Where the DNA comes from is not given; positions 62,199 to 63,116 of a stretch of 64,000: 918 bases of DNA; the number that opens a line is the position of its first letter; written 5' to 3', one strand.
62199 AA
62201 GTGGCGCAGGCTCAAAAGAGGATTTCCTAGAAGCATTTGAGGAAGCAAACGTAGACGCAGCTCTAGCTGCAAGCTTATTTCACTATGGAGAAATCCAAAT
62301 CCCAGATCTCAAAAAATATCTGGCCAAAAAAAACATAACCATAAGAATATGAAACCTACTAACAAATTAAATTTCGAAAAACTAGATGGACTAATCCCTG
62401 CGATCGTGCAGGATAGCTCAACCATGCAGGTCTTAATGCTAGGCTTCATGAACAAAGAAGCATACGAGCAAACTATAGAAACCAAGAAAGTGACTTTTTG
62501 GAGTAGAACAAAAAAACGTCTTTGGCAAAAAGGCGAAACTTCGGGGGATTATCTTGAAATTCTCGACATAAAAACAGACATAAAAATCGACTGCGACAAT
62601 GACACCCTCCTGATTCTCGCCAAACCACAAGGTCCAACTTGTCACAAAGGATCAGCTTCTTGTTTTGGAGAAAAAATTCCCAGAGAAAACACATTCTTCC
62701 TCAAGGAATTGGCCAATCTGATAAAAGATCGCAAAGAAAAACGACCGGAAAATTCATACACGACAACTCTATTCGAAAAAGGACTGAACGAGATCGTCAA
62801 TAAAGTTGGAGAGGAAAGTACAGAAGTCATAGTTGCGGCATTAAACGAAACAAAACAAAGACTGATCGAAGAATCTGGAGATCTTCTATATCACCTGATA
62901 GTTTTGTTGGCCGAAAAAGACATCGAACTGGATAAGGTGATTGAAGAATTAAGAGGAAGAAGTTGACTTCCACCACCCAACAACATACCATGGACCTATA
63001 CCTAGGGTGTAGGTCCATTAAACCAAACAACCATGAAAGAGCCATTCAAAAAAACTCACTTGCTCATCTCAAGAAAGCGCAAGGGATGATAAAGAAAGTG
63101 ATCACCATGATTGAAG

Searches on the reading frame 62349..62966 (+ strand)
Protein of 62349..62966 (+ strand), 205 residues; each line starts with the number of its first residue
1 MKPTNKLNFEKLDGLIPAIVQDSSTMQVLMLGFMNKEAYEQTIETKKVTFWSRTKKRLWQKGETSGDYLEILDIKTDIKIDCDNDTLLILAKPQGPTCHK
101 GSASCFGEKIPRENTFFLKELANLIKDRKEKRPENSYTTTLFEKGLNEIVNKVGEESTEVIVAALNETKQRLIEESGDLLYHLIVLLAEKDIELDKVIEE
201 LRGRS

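Call 9: search_protein_families(library=pfam, proteins=[window:62349-62966:+], max_evalue=0.001)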
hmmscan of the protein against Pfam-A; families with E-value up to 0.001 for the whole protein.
window:62349-62966:+ (205 aa): 3 families
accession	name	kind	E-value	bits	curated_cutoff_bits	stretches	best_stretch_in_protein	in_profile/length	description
PF01502.23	PRA-CH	-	1e-30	105.9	27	1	30-106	1-73/74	Phosphoribosyl-AMP cyclohydrolase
PF01503.22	PRA-PH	-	5e-23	81.8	21.3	1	118-203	1-84/86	Phosphoribosyl-ATP pyrophosphohydrolase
PF03819.22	MazG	-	0.00022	21.9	22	1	148-200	5-61/74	MazG nucleotide pyrophosphohydrolase domain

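Call 106: find_encoding_contigs(protein=window:62349-62966:+, flank=10000, max_places=1)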
Protein window:62349-62966:+ (205 aa): 8 contigs read that carry it; 1 place shown.
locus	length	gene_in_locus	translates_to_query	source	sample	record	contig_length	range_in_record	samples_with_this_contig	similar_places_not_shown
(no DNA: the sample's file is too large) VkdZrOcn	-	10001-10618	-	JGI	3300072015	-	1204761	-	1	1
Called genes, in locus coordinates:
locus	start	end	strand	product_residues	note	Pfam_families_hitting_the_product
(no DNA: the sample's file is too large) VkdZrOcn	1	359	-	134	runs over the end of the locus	-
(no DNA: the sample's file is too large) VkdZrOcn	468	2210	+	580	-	PF00395:SLH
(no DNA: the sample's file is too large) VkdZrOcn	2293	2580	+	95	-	PF01371:Trp_repressor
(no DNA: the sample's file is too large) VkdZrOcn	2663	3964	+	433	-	PF00152:tRNA-synt_2 (faint), PF13393:tRNA-synt_His, PF00587:tRNA-synt_2b, PF03129:HGTP_anticodon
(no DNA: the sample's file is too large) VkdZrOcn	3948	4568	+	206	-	PF01634:HisG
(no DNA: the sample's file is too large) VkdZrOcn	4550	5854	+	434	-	PF00815:Histidinol_dh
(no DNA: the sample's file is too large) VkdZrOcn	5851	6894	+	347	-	PF00155:Aminotran_1_2, PF00266:Aminotran_5 (weak)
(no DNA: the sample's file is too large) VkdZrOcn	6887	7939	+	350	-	PF08645:PNK3P, PF13419:HAD_2 (faint), PF13242:Hydrolase_like (weak), PF00475:IGPD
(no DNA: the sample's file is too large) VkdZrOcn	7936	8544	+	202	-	PF00117:GATase, PF01174:SNO (weak)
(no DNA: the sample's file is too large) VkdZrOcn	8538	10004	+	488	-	PF00977:His_biosynth, PF02581:TMP-TENI (faint), PF00478:IMPDH (faint), PF01180:DHO_dh (faint), PF03060:NMO (faint), PF04309:G3P_antiterm (faint), PF00977:His_biosynth, PF01207:Dus (weak), +1 more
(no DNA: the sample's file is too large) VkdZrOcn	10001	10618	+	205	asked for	PF01502:PRA-CH, PF01503:PRA-PH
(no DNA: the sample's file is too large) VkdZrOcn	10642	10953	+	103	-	PF02583:Trns_repr_metal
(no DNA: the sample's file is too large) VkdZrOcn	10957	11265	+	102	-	-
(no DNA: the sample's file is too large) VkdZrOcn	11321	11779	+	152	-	PF04214:DUF411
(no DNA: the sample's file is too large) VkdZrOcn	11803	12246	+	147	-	-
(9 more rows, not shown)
